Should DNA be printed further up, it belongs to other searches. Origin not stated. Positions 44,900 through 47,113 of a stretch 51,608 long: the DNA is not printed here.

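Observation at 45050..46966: PASTA-domain receptor with a catalytically dead kinase domain (pseudokinase)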

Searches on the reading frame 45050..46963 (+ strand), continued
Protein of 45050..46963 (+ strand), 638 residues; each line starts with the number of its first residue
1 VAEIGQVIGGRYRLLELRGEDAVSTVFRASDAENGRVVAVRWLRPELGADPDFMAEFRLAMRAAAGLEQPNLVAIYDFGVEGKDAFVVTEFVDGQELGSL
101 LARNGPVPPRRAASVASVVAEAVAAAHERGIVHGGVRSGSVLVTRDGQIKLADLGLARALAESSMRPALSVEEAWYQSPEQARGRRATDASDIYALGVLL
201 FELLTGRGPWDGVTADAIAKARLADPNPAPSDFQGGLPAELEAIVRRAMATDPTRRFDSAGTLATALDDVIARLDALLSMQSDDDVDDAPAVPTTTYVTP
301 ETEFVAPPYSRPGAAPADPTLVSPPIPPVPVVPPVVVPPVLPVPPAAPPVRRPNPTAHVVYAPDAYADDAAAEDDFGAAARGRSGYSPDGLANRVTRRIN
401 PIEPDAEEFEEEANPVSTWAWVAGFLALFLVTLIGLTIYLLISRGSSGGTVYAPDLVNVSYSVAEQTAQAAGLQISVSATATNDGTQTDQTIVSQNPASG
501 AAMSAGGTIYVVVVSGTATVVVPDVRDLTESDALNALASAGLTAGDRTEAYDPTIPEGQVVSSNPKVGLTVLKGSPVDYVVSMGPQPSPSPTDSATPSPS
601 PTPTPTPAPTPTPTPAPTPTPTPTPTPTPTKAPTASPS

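Call 8: find_homologous_proteins(query=window:45050-46963:+, max_evalue=1e-20)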
Query window:45050-46963:+ (638 aa): 709 proteins with E <= 1e-20 among 8000 candidates; the best 120 are listed.
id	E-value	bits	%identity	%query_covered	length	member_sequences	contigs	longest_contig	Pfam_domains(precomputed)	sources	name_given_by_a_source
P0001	0.0e+0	1067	81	92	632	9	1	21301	PF07714.24,PF00069.32,PF03793.25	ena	-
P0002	0.0e+0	1029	76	92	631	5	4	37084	PF07714.24,PF00069.32,PF03793.25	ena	-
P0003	8.6e-277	938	71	92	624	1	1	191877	PF07714.24,PF00069.32,PF03793.25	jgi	jgi:serine/threonine protein kinase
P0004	1.8e-214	732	68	82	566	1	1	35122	PF07714.24,PF00069.32,PF03793.25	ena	-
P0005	8.5e-207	707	57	92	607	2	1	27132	PF07714.24,PF00069.32,PF03793.25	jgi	jgi:serine/threonine protein kinase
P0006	3.0e-201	688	60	90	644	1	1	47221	PF07714.24,PF00069.32,PF03793.25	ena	-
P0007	4.8e-196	671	54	92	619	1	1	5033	PF07714.24,PF00069.32,PF03793.25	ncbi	-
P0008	6.8e-181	621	65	44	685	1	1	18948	PF07714.24,PF00069.32,PF03793.25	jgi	jgi:serine/threonine protein kinase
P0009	4.2e-173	595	51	92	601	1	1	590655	PF07714.24,PF00069.32,PF03793.25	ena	-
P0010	2.7e-170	586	58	43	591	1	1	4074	PF07714.24,PF00069.32,PF03793.25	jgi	jgi:serine/threonine-protein kinase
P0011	3.0e-169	583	59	43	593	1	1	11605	PF07714.24,PF00069.32,PF03793.25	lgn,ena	-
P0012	4.6e-169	582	58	43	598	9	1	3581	PF07714.24,PF00069.32,PF03793.25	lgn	-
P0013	5.1e-169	582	58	43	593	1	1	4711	PF07714.24,PF00069.32,PF03793.25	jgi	-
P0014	9.0e-168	578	49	92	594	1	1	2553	PF07714.24,PF00069.32,PF03793.25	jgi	jgi:serine/threonine protein kinase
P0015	1.2e-165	571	50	92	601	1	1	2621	PF07714.24,PF00069.32,PF03793.25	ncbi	-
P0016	1.0e-141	492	49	40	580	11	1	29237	PF07714.24,PF00069.32,PF03109.23,PF03793.25,PF01636.30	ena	-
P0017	1.4e-126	442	48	42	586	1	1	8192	PF07714.24,PF00069.32,PF03793.25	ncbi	-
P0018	5.3e-125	437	51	42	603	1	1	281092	PF07714.24,PF00069.32,PF03109.23,PF03793.25,PF01636.30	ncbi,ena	-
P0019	1.8e-124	435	53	43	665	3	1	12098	PF07714.24,PF00069.32,PF03109.23,PF03793.25,PF01636.30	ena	-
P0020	6.4e-124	433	41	92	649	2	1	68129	PF07714.24,PF00069.32,PF03109.23,PF03793.25,PF01636.30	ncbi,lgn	-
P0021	1.8e-118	415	52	40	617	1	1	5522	PF07714.24,PF00069.32,PF03109.23,PF03793.25,PF01636.30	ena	-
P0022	3.8e-118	414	52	40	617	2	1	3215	PF07714.24,PF00069.32,PF03109.23,PF03793.25,PF01636.30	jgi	jgi:beta-lactam-binding protein with PASTA domain/tRNA A-37 threonylcarbamoyl transferase component 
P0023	7.4e-118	413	52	43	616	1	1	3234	PF07714.24,PF00069.32,PF03109.23,PF03793.25,PF01636.30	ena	-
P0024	2.2e-117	411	53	40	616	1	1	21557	PF07714.24,PF00069.32,PF03109.23,PF03793.25,PF01636.30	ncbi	-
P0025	2.7e-117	411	53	40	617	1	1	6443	PF07714.24,PF00069.32,PF03109.23,PF03793.25,PF01636.30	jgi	jgi:serine/threonine-protein kinase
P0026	3.0e-117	411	53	40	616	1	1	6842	PF07714.24,PF00069.32,PF03109.23,PF03793.25,PF01636.30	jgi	-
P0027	5.0e-117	410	53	40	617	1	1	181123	PF07714.24,PF00069.32,PF03109.23,PF03793.25,PF01636.30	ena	-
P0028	1.7e-115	405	53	40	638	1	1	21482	PF07714.24,PF00069.32,PF03109.23,PF03793.25,PF01636.30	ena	-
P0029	1.1e-113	399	53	40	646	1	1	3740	PF07714.24,PF00069.32,PF03109.23,PF03793.25,PF01636.30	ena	-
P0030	8.7e-113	396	50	42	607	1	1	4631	PF07714.24,PF00069.32,PF03109.23,PF03793.25,PF01636.30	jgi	jgi:serine/threonine-protein kinase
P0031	1.5e-110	389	52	40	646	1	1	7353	PF07714.24,PF00069.32,PF03109.23,PF03793.25,PF01636.30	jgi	jgi:beta-lactam-binding protein with PASTA domain/tRNA A-37 threonylcarbamoyl transferase component 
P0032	1.5e-106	376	50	42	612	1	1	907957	PF07714.24,PF00069.32,PF03109.23,PF03793.25,PF01636.30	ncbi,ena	-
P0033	6.0e-105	370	50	42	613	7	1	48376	PF07714.24,PF00069.32,PF03109.23,PF03793.25,PF01636.30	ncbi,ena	-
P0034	7.5e-96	340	52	43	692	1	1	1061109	PF07714.24,PF00069.32,PF03109.23,PF03793.25,PF01636.30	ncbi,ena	-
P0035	1.9e-91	326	51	39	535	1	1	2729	PF07714.24,PF00069.32,PF03109.23,PF03793.25,PF01636.30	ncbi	ncbi:MAG: protein kinase, partial [Candidatus Limnocylindrales bacterium]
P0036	1.2e-84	303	53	26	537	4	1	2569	PF07714.24,PF00069.32,PF03793.25,PF01636.30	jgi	jgi:serine/threonine-protein kinase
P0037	8.9e-81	291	53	43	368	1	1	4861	PF07714.24,PF00069.32,PF03109.23,PF01636.30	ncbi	ncbi:MAG: protein kinase domain-containing protein, partial [Candidatus Limnocylindrales bacterium]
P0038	4.1e-76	275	48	43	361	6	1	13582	PF07714.24,PF00069.32,PF03109.23,PF01636.30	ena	-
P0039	2.1e-72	263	40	41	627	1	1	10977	PF07714.24,PF00069.32,PF03109.23,PF03793.25,PF14531.13,PF01636.30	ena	-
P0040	1.7e-66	243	39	40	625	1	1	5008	PF07714.24,PF00069.32,PF03793.25,PF14531.13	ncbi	-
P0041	1.8e-66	243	40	42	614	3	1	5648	PF07714.24,PF00069.32,PF03109.23,PF03793.25,PF01636.30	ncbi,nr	ncbi:MAG TPA: Stk1 family PASTA domain-containing Ser/Thr kinase [Acidimicrobiales bacterium]|nr:Stk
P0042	5.1e-61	225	37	42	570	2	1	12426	PF07714.24,PF00069.32,PF03109.23,PF03793.25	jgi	jgi:beta-lactam-binding protein with PASTA domain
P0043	7.3e-59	218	41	42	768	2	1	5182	PF07714.24,PF00069.32,PF03109.23,PF03793.25,PF01636.30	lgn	-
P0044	6.2e-58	215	37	42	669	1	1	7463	PF07714.24,PF00069.32,PF03109.23,PF18998.7,PF03793.25,PF01636.30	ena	-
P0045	9.0e-57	211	43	42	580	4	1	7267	PF07714.24,PF00069.32,PF03793.25,PF01636.30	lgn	-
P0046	8.5e-56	208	40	42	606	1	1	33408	PF07714.24,PF00069.32,PF03109.23,PF03793.25,PF01636.30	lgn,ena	-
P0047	8.0e-55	205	42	41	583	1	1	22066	PF07714.24,PF00069.32,PF03109.23,PF03793.25,PF01636.30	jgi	jgi:serine/threonine-protein kinase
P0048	9.1e-55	205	42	39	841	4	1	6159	PF07714.24,PF00069.32,PF03109.23,PF03793.25,PF01636.30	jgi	-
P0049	1.1e-54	204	37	42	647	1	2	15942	PF07714.24,PF00069.32,PF03109.23,PF03793.25,PF01636.30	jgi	jgi:serine/threonine-protein kinase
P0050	2.1e-54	203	36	41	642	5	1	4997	PF07714.24,PF00069.32,PF03109.23,PF03793.25,PF01636.30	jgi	jgi:serine/threonine-protein kinase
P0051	3.5e-54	203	43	43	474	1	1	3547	PF07714.24,PF00069.32,PF03703.21,PF03109.23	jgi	jgi:membrane protein YdbS with pleckstrin-like domain/predicted Ser/Thr protein kinase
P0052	5.5e-54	202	37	41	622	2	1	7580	PF07714.24,PF00069.32,PF03109.23,PF03793.25,PF01636.30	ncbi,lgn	ncbi:MAG: Stk1 family PASTA domain-containing Ser/Thr kinase [Solirubrobacterales bacterium]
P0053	9.8e-54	201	36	42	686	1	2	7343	PF07714.24,PF00069.32,PF03109.23,PF03793.25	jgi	jgi:eukaryotic-like serine/threonine-protein kinase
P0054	1.1e-53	201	35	48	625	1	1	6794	PF07714.24,PF00069.32,PF03793.25,PF01636.30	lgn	-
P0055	1.5e-53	201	35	42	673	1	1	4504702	PF07714.24,PF00069.32,PF03109.23,PF03793.25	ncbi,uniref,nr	ncbi:Stk1 family PASTA domain-containing Ser/Thr kinase [Cellulomonas sp. S1-8]|uniref:Stk1 family P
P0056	3.3e-53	199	37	42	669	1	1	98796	PF07714.24,PF00069.32,PF03109.23,PF03793.25,PF01636.30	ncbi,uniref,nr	ncbi:Stk1 family PASTA domain-containing Ser/Thr kinase [Terrilactibacillus sp. BCM23-1]|uniref:Seri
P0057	5.0e-53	199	46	41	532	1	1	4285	PF06293.21,PF07714.24,PF00069.32,PF03109.23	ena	-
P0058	1.4e-52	197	43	39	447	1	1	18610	PF07714.24,PF00069.32,PF03109.23,PF03793.25,PF01636.30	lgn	-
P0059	6.2e-52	195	33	40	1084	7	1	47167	PF07714.24,PF00069.32,PF25058.2,PF03109.23,PF01535.27,PF13424.13,PF13176.13,PF24762.2,PF14938.13,PF13428.13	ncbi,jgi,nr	ncbi:MAG TPA: protein kinase [Verrucomicrobiae bacterium]|nr:protein kinase [Verrucomicrobiae bacter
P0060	2.3e-50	190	36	43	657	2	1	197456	PF07714.24,PF00069.32,PF03109.23,PF03793.25,PF01636.30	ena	-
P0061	2.8e-50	190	45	41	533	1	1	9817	PF06293.21,PF07714.24,PF00069.32,PF03109.23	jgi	jgi:hypothetical protein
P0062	1.6e-49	187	43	39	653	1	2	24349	PF07714.24,PF00069.32,PF03109.23,PF03793.25,PF01636.30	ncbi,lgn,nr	ncbi:MAG: protein kinase [Anaerolineae bacterium]|nr:protein kinase [Thermoflexales bacterium] MDW83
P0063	2.1e-48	184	39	42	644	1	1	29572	PF07714.24,PF00069.32,PF03109.23,PF03793.25,PF01636.30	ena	-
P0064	2.4e-48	183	39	41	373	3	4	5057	PF07714.24,PF00069.32,PF03109.23,PF01636.30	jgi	jgi:eukaryotic-like serine/threonine-protein kinase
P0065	4.0e-48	183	36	42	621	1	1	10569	PF07714.24,PF00069.32,PF03109.23,PF03793.25,PF01636.30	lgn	-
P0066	8.9e-48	182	43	37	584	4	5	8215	PF07714.24,PF00069.32,PF03109.23,PF03793.25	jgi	jgi:serine/threonine-protein kinase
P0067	2.4e-47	180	34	41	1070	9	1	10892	PF07714.24,PF00069.32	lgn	-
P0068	2.5e-47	180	39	43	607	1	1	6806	PF07714.24,PF00069.32,PF02637.24,PF03109.23,PF01636.30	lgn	-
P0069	4.1e-47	179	39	43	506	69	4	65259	PF07714.24,PF00069.32,PF03109.23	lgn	-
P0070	6.8e-47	179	38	40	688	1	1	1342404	PF07714.24,PF00069.32,PF03793.25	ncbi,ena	-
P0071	6.8e-46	175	38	43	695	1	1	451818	PF07714.24,PF00069.32,PF03109.23,PF03793.25,PF01636.30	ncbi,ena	-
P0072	8.5e-46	175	40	41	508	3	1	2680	PF07714.24,PF00069.32,PF03109.23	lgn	-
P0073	1.1e-45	175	38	42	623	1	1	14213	PF07714.24,PF00069.32,PF03793.25,PF01636.30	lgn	-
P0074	1.2e-45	174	39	43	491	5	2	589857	PF07714.24,PF00069.32,PF03109.23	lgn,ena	-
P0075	3.1e-45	173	37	42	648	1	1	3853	PF07714.24,PF00069.32,PF03109.23,PF03793.25,PF01636.30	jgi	jgi:beta-lactam-binding protein with PASTA domain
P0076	2.0e-44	170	36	40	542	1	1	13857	PF07714.24,PF00069.32,PF03793.25,PF01636.30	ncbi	-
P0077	2.9e-44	170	38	42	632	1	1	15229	PF07714.24,PF00069.32,PF06452.17,PF03109.23,PF01636.30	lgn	-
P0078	8.4e-44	168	32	41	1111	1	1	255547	PF06293.21,PF07714.24,PF00069.32,PF03109.23,PF13676.12,PF01636.30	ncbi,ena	-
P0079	1.2e-43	168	41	40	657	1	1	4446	PF07714.24,PF00069.32,PF01636.30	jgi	jgi:serine/threonine-protein kinase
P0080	1.4e-43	168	38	39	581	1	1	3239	PF07714.24,PF00069.32,PF03109.23,PF03793.25,PF01636.30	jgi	jgi:serine/threonine protein kinase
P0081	1.4e-43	168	30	22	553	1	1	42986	PF07714.24,PF00069.32,PF03793.25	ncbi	ncbi:MAG: protein kinase domain-containing protein, partial [Actinomycetota bacterium]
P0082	2.0e-43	167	29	42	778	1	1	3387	PF06293.21,PF07714.24,PF00069.32,PF03109.23,PF01636.30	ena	-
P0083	2.2e-43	167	37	40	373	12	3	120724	PF07714.24,PF00069.32,PF26309.1,PF03109.23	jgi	jgi:serine/threonine-protein kinase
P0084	2.8e-43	167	39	42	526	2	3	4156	PF07714.24,PF00069.32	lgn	-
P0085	3.4e-43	166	38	39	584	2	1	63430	PF07714.24,PF00069.32,PF03109.23,PF03793.25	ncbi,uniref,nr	ncbi:protein kinase domain-containing protein [uncultured Arthrobacter sp.]|uniref:protein kinase do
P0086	5.9e-43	166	38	39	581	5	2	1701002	PF07714.24,PF00069.32,PF03109.23,PF03793.25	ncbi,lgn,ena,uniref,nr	ncbi:hypothetical protein GCM10009784_11670 [Arthrobacter parietis]|uniref:non-specific serine/threo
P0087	1.0e-42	165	41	41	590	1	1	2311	PF07714.24,PF00069.32,PF03109.23,PF03793.25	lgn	-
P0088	1.5e-42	164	38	39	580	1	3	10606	PF07714.24,PF00069.32,PF03109.23,PF03793.25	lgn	-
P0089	2.7e-42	163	28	36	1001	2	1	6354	PF06293.21,PF07714.24,PF00069.32,PF03109.23,PF01636.30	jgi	-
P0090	1.7e-41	161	38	42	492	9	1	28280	PF07714.24,PF00069.32,PF03109.23,PF13432.13,PF07719.24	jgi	jgi:serine/threonine-protein kinase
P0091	2.7e-41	160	34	40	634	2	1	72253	PF06293.21,PF07714.24,PF00069.32,PF03109.23,PF03793.25,PF01636.30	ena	-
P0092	2.9e-41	160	39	37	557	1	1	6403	PF07714.24,PF00069.32,PF03109.23,PF03793.25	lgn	-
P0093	3.7e-41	160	38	42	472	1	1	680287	PF07714.24,PF00069.32,PF03109.23,PF14531.13,PF17667.8,PF01636.30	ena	-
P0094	4.2e-41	159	41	42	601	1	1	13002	PF07714.24,PF00069.32,PF16697.11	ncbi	-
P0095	5.3e-41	159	39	42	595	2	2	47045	PF07714.24,PF00069.32,PF16697.11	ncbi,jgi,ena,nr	ncbi:MAG TPA: protein kinase [Myxococcaceae bacterium]|nr:protein kinase [Myxococcaceae bacterium]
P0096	5.5e-41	159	34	40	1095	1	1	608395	PF14559.13,PF07714.24,PF00069.32,PF13414.13,PF00515.35,PF12895.14,PF13432.13,PF13181.13,PF07719.24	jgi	jgi:serine/threonine protein kinase/tetratricopeptide (TPR) repeat protein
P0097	5.5e-41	159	41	42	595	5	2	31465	PF07714.24,PF00069.32,PF16697.11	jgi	-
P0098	5.8e-41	159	34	42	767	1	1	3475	PF07714.24,PF00069.32,PF03109.23,PF01636.30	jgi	jgi:serine/threonine protein kinase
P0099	8.0e-41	159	41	42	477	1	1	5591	PF07714.24,PF00069.32,PF16697.11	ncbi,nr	ncbi:MAG TPA: FHA domain-containing serine/threonine-protein kinase, partial [Myxococcaceae bacteriu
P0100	1.4e-40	158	39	42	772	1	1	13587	PF07714.24,PF00069.32,PF13490.12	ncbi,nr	ncbi:MAG TPA: protein kinase, partial [Planctomycetota bacterium]|nr:protein kinase [Planctomycetota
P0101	2.7e-40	157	35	41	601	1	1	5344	PF07714.24,PF00069.32,PF03109.23,PF14032.13,PF01636.30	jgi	jgi:serine/threonine kinase PknH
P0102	2.9e-40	157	39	42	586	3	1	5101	PF07714.24,PF00069.32,PF16697.11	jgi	-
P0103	3.1e-40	157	41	42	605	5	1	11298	PF07714.24,PF00069.32,PF16697.11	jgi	-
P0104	5.9e-40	156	38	42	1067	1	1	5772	PF07714.24,PF00069.32,PF25872.1,PF13401.13,PF01636.30,PF00931.29,PF13191.13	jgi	jgi:predicted ATPase/predicted Ser/Thr protein kinase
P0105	6.1e-40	156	40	42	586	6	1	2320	PF07714.24,PF00069.32,PF00498.32,PF16697.11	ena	-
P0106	7.6e-40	155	36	25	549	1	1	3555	PF07714.24,PF00069.32,PF18998.7,PF03793.25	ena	-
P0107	8.6e-40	155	35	42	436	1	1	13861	PF07714.24,PF00069.32,PF03109.23,PF14531.13,PF01636.30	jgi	jgi:serine/threonine-protein kinase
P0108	9.2e-40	155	40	42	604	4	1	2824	PF07714.24,PF00069.32,PF08308.18,PF16697.11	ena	-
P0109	2.6e-39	154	40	42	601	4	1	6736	PF07714.24,PF00069.32,PF16697.11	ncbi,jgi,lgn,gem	-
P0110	2.7e-39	153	39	42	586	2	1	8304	PF07714.24,PF00069.32,PF00498.32,PF08308.18,PF16697.11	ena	-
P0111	4.5e-39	153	41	42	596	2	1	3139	PF07714.24,PF00069.32,PF16697.11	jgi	jgi:tRNA A-37 threonylcarbamoyl transferase component Bud32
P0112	4.9e-39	153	35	41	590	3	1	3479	PF07714.24,PF00069.32,PF03109.23,PF14032.13,PF01636.30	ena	-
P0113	5.3e-39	153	36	42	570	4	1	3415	PF07714.24,PF00069.32,PF14032.13,PF01636.30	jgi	jgi:serine/threonine protein kinase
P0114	6.4e-39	152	39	42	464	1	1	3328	PF07714.24,PF00069.32,PF16697.11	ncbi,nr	ncbi:MAG TPA: FHA domain-containing serine/threonine-protein kinase, partial [Myxococcaceae bacteriu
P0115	6.6e-39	152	41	42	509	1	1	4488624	PF07714.24,PF00069.32,PF03109.23,PF03793.25,PF01636.30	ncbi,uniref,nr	ncbi:protein kinase domain-containing protein [Nocardioides mesophilus]|uniref:non-specific serine/t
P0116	7.2e-39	152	-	-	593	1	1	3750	PF07714.24,PF00069.32,PF16697.11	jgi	jgi:serine/threonine-protein kinase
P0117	8.9e-39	152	34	42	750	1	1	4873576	PF07714.24,PF00069.32,PF03109.23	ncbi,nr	ncbi:MAG: protein kinase [Anaerolineae bacterium]|nr:MAG: protein kinase [Anaerolineae bacterium]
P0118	1.1e-38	152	39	42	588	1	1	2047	PF07714.24,PF00069.32,PF16697.11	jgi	-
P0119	1.1e-38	152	31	56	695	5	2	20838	PF07714.24,PF00069.32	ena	-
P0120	1.2e-38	151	33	40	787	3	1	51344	PF07714.24,PF00069.32,PF03109.23,PF03793.25,PF01636.30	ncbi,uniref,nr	ncbi:protein kinase domain-containing protein [Subtercola vilae]|uniref:non-specific serine/threonin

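Call 15: find_related_loci(query=window:45050-46963:+, collection=genome_contigs, flank=10000)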
Query window:45050-46963:+ (638 aa) in genome_contigs; peptide patterns used: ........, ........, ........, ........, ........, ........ (x = any residue, [..] = any of these).
139 stretches matched a pattern; 6 encode a relative of the query (tblastn E <= 1e-3); 6 distinct loci.
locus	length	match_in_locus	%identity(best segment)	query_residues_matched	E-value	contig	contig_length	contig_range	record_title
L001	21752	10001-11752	76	1-586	0e+0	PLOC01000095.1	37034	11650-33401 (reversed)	MAG: Chloroflexi bacterium isolate fen_1069 73.20120800_E1D.31_contig_1233, whole genome shotgun sequence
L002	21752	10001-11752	77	1-586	0e+0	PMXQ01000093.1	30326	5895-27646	MAG: Chloroflexi bacterium isolate fen_1024 73.20110800_E1D.46_contig_10402, whole genome shotgun sequence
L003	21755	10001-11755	78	1-588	0e+0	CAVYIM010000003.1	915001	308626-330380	MAG: uncultured Chloroflexia bacterium isolate MFD01476.bin.2.191 genome assembly, contig: contig_21535, whole genome sh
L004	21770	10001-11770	79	1-622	5e-140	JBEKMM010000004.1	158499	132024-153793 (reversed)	MAG: Candidatus Limnocylindrales bacterium isolate SPRUCE 394 SPRUCE_394_4, whole genome shotgun sequence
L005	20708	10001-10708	69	351-586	1e-99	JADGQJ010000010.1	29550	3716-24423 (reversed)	MAG: Chloroflexota bacterium isolate Chersky.2_5 contig-100_106, whole genome shotgun sequence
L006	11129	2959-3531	22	70-267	9e-10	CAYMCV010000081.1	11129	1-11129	MAG TPA_asm: uncultured Lachnospiraceae bacterium isolate SRP192927_co3_722 genome assembly, contig: NODE_14725_length_1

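Call 19: find_encoding_contigs(protein=P0032, flank=10000, max_places=3)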
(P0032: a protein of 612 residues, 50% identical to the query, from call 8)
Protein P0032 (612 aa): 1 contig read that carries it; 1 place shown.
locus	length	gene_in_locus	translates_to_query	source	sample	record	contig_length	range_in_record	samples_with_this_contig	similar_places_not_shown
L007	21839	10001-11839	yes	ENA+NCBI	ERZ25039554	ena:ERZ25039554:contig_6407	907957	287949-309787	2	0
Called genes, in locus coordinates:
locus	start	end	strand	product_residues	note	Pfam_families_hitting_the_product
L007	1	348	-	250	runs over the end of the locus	PF23023:Anti-Pycsar_Apyc1 (weak), PF00753:Lactamase_B, PF12706:Lactamase_B_2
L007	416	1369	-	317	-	PF02811:PHP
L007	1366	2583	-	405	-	PF00155:Aminotran_1_2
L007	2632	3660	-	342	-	PF08240:ADH_N, PF13602:ADH_zinc_N_2 (faint), PF16912:Glu_dehyd_C, PF00107:ADH_zinc_N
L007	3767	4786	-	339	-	PF01557:FAA_hydrolase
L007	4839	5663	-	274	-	PF11303:DUF3105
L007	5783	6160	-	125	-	-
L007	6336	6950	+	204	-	-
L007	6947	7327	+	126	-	-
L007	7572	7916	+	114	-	-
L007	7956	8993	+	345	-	-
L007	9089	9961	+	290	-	PF00483:NTP_transferase, PF12804:NTP_transf_3 (weak)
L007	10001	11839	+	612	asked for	PF00069:Pkinase, PF01636:APH (faint), PF07714:PK_Tyr_Ser-Thr, PF03109:ABC1 (weak), PF03793:PASTA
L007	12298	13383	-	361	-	PF09136:Glucodextran_B, PF17936:Big_6 (weak)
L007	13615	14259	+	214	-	-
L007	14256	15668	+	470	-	PF08245:Mur_ligase_M (faint), PF02875:Mur_ligase_C, PF27239:FOL3_C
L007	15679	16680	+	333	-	PF00809:Pterin_bind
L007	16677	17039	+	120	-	PF02152:FolB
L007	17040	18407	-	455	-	PF00089:Trypsin, PF13365:Trypsin_2, PF13180:PDZ_2, PF17820:PDZ_6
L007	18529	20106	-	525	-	PF00672:HAMP, PF00512:HisKA, PF02518:HATPase_c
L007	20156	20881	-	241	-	PF00072:Response_reg, PF00486:Trans_reg_C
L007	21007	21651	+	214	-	PF01386:Ribosomal_L25p, PF14693:Ribosomal_TL5_C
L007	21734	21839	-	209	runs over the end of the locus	PF00440:TetR_N, PF17920:TetR_C_16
